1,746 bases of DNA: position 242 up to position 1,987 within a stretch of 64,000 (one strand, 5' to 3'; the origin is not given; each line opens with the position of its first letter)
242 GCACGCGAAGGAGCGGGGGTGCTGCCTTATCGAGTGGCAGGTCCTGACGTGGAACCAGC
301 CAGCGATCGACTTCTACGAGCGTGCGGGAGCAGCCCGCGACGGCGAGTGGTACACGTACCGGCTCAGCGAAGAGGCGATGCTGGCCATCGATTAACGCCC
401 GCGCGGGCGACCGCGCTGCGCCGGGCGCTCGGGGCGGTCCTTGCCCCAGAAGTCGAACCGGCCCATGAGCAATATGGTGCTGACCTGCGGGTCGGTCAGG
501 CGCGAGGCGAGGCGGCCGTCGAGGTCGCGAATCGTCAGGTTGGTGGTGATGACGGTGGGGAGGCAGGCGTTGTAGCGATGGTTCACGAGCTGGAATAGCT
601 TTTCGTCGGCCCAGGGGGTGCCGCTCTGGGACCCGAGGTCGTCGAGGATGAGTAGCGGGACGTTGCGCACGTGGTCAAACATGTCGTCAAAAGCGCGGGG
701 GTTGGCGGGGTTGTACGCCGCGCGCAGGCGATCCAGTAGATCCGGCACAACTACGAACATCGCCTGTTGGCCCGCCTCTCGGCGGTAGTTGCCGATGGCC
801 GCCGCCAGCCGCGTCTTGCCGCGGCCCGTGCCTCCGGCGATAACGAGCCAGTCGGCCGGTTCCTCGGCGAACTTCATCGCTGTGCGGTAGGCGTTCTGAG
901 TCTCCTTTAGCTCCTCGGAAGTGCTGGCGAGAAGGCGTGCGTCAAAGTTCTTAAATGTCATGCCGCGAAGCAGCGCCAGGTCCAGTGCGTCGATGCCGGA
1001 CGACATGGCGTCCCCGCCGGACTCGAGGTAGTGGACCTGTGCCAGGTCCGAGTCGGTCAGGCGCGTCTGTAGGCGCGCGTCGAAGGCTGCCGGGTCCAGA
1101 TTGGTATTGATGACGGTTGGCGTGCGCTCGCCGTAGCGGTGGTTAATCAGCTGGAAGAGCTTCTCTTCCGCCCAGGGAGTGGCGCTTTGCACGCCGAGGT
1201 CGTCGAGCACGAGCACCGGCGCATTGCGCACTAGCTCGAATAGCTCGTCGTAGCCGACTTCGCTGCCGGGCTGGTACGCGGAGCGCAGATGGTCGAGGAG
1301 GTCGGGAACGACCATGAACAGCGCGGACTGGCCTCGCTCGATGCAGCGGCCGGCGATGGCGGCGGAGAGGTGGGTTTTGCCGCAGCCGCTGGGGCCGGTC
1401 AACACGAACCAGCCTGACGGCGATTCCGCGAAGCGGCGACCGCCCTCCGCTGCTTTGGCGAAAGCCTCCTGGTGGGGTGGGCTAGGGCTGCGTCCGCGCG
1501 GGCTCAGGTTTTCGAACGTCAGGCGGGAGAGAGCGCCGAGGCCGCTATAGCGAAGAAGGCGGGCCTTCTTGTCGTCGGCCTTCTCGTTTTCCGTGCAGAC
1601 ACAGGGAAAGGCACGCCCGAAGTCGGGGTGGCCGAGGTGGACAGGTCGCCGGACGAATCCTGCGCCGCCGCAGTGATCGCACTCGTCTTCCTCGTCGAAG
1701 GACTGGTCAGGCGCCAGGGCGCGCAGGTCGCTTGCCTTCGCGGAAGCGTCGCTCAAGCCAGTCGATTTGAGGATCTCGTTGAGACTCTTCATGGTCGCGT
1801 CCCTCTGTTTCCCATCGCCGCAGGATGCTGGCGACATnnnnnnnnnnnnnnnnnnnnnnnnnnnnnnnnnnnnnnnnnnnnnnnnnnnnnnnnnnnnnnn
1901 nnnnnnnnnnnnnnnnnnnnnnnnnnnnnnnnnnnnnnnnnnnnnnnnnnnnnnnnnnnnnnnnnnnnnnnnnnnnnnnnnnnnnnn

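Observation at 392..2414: Helicase-loader gene with an internally duplicated DnaC/IstB-type AAA+ module plus Zn-finger, next to a DnaD-domain gene and dnaB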

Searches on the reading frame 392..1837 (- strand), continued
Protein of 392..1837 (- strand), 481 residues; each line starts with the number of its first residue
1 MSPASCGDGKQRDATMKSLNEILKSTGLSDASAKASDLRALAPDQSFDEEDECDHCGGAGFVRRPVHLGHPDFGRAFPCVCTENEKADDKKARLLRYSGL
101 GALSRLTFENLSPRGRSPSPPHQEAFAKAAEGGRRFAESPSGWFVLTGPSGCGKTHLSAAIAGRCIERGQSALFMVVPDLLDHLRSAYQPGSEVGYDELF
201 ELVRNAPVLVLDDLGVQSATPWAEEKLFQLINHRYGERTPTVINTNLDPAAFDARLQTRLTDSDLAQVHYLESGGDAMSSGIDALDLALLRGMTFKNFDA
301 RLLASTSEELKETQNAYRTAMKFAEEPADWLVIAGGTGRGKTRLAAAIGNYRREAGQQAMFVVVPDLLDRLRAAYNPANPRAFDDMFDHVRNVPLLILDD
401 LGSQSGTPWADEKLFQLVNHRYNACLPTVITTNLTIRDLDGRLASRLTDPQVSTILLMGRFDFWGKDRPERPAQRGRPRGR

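Call 60: predict_structure(alignment_id=A2)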
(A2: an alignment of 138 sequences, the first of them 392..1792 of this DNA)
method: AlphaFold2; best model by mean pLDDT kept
length: 466 residues; sequences in the alignment: 138
mean_pLDDT: 84.2   pTM: 0.57
mean pLDDT of the five models: 84.2, 83.3, 83.1, 83.1, 81.2
residues with pLDDT >= 90: 272; 70-90: 113; 50-70: 39; < 50: 42
segments of 3 or more residues with pLDDT < 50: 11-34, 51-56, 458-461
pLDDT, mean of each block of 10 residues (from residue 1): 49 32 31 60 70 48 79 87 92 93 84 97 98 91 98 94 94 87 91 95 82 96 97 88 94 81 69 93 93 94 98 96 93 97 95 86 77 93 87 90 97 96 93 96 89 54 49
secondary structure, 60 per line:
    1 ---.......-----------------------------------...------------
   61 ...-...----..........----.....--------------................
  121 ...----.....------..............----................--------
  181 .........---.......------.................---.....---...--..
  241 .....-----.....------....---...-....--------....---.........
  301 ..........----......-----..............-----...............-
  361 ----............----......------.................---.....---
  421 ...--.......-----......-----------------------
elements in order: H4-10 E46-48 E61-63 H72-81 H86-90 H105-123 E128-132 H139-152 E157-161 H162-172 H181-189 E193-199 H206-222 E226-230 H239-245 E251-255 H262-265 H273-276 H285-288 H292-310 E315-320 H326-339 E345-348 H349-359 H365-376 E381-386 H393-409 E413-417 H426-432 E438-443

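Call 70: find_encoding_contigs(protein=P0131, flank=5000, max_places=3)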
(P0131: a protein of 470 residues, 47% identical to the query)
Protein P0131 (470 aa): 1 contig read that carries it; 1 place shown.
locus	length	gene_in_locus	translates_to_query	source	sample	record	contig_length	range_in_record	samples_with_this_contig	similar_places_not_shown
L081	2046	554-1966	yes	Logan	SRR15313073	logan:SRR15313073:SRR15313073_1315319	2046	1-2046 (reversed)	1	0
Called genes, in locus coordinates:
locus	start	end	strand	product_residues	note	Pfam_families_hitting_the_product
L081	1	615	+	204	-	?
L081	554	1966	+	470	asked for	PF00308:Bac_DnaA, PF00158:Sigma54_activat (faint), PF13191:AAA_16 (faint), PF20720:nSTAND3 (faint), PF00004:AAA (weak), PF01695:IstB_IS21, PF01695:IstB_IS21, PF00308:Bac_DnaA (weak), +3 more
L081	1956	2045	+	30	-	?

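Call 71: find_encoding_contigs(protein=P0136, flank=6000, max_places=2)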
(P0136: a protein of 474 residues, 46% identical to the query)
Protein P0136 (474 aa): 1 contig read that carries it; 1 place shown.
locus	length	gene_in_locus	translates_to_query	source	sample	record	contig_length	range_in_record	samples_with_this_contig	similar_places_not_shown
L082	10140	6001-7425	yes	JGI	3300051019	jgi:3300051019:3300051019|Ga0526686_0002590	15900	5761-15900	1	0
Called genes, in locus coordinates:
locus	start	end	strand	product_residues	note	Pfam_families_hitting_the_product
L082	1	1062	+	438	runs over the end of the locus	-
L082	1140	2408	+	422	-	PF01555:N6_N4_Mtase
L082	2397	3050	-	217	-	PF00072:Response_reg (weak), PF00486:Trans_reg_C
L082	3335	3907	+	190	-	PF02577:BFN_dom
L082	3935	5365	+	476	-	PF00772:DnaB, PF13481:AAA_25, PF03796:DnaB_C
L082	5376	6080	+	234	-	PF07261:DnaB_2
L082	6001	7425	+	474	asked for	PF01695:IstB_IS21, PF00308:Bac_DnaA, PF00931:NB-ARC (faint), PF02367:TsaE (faint), PF04851:ResIII (faint), PF10923:BrxC_BrxD (faint), PF13191:AAA_16 (faint), PF01695:IstB_IS21, +5 more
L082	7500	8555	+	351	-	-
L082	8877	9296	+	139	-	PF02310:B12-binding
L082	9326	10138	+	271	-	?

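Call 72: find_encoding_contigs(protein=P0140, flank=6000, max_places=2)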
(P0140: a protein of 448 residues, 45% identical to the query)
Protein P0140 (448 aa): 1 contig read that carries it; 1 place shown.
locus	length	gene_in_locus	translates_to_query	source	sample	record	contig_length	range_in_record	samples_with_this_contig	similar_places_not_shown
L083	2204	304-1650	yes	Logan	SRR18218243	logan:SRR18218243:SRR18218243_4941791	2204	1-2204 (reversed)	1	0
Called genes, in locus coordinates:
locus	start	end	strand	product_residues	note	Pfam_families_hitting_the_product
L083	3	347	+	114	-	?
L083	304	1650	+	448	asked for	PF01695:IstB_IS21, PF00158:Sigma54_activat (faint), PF00308:Bac_DnaA, PF04851:ResIII (faint), PF13191:AAA_16 (faint), PF24883:NPHP3_N (faint), PF01695:IstB_IS21, PF00308:Bac_DnaA (weak), +3 more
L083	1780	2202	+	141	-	?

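Call 73: find_encoding_contigs(protein=P0121, flank=6000, max_places=2)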
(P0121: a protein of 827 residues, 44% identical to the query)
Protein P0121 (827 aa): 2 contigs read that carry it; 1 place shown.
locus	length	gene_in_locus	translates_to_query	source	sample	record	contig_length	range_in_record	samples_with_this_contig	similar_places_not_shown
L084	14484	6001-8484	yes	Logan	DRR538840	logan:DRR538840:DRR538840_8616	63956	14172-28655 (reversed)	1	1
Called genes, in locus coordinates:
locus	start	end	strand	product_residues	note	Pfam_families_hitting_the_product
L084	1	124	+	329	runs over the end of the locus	PF01073:3Beta_HSD, PF01370:Epimerase, PF02719:Polysacc_synt_2, PF04321:RmlD_sub_bind, PF05368:NmrA, PF07993:NAD_binding_4, PF13460:NAD_binding_10, PF16363:GDP_Man_Dehyd, +2 more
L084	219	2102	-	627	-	PF12229:PG_binding_4, PF04294:VanW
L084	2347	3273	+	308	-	PF01551:Peptidase_M23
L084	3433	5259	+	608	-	PF00772:DnaB, PF03796:DnaB_C, PF13481:AAA_25, PF14890:Intein_splicing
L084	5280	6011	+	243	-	PF07261:DnaB_2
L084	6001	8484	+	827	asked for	PF01695:IstB_IS21, PF00308:Bac_DnaA, PF00004:AAA (weak), PF00308:Bac_DnaA, PF01695:IstB_IS21, PF00308:Bac_DnaA, PF01695:IstB_IS21, PF00308:Bac_DnaA (weak), +25 more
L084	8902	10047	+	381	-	PF13240:Zn_Ribbon_1 (weak), PF13248:Zn_ribbon_3 (faint), PF00498:FHA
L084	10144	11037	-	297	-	PF13489:Methyltransf_23, PF01209:Ubie_methyltran (weak), PF13847:Methyltransf_31, PF08241:Methyltransf_11, PF08242:Methyltransf_12, PF13649:Methyltransf_25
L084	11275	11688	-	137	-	PF00571:CBS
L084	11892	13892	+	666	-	PF00456:Transketolase_N, PF02779:Transket_pyr, PF22613:Transketolase_C_1, PF02780:Transketolase_C (weak)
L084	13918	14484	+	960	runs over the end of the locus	PF00923:TAL_FSA, PF00342:PGI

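Call 74: find_encoding_contigs(protein=P0259, flank=6000, max_places=2)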
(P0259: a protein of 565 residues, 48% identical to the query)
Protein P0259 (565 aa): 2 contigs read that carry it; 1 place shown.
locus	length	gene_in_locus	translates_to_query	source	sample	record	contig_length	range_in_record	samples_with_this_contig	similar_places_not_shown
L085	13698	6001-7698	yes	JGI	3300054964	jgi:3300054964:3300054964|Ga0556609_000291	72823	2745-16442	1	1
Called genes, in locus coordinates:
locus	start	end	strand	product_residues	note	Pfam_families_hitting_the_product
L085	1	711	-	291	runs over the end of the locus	PF00160:Pro_isomerase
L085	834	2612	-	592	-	PF02384:N6_Mtase, PF07669:Eco57I, PF22837:M_Eco57I_C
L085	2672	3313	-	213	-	-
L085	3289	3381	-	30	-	-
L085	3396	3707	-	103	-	-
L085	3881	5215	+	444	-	PF00772:DnaB, PF03796:DnaB_C, PF06745:ATPase (faint), PF13481:AAA_25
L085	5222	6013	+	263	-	PF07261:DnaB_2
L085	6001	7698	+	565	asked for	PF00005:ABC_tran (faint), PF01695:IstB_IS21, PF00308:Bac_DnaA, PF00004:AAA (faint)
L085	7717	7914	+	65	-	PF00684:DnaJ_CXXCXGXG (weak)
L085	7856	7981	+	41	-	-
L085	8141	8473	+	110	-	-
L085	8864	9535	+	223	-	PF00574:CLP_protease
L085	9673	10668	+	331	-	PF00702:Hydrolase, PF13419:HAD_2, PF13242:Hydrolase_like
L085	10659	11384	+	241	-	PF01209:Ubie_methyltran, PF13489:Methyltransf_23 (weak), PF13847:Methyltransf_31, PF08241:Methyltransf_11, PF08242:Methyltransf_12, PF13649:Methyltransf_25, PF20922:Anamorsin_N (weak)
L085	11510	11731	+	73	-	-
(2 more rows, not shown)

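Call 75: find_encoding_contigs(protein=P0270, flank=6000, max_places=2)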
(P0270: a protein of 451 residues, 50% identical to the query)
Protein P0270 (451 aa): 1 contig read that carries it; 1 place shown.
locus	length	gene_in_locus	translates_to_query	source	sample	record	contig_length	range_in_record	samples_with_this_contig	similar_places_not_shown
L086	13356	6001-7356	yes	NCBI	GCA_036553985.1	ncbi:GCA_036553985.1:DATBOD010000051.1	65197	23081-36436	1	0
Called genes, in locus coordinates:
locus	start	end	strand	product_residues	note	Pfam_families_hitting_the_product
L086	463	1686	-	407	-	PF01636:APH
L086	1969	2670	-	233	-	PF00440:TetR_N, PF14246:TetR_C_7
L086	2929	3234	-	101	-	-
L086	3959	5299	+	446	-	PF00772:DnaB, PF03796:DnaB_C, PF06745:ATPase (faint), PF13481:AAA_25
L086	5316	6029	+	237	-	PF07261:DnaB_2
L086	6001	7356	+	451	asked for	PF01695:IstB_IS21, PF00308:Bac_DnaA (weak), PF00004:AAA (faint)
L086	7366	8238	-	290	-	-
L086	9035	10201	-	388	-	PF14907:NTP_transf_5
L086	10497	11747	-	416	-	PF13439:Glyco_transf_4, PF13579:Glyco_trans_4_4, PF00534:Glycos_transf_1, PF13692:Glyco_trans_1_4, PF13524:Glyco_trans_1_2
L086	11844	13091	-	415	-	PF13439:Glyco_transf_4, PF13579:Glyco_trans_4_4, PF00534:Glycos_transf_1, PF13692:Glyco_trans_1_4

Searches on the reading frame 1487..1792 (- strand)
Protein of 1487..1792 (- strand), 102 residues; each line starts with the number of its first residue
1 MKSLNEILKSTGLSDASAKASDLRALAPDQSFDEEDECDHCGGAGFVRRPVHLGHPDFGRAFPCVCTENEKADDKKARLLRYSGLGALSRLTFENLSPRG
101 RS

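Call 39: search_protein_families(library=pfam, proteins=[window:1487-1792:-], max_evalue=10)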
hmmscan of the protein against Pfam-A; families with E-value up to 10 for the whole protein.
seq(102 aa): 0 families
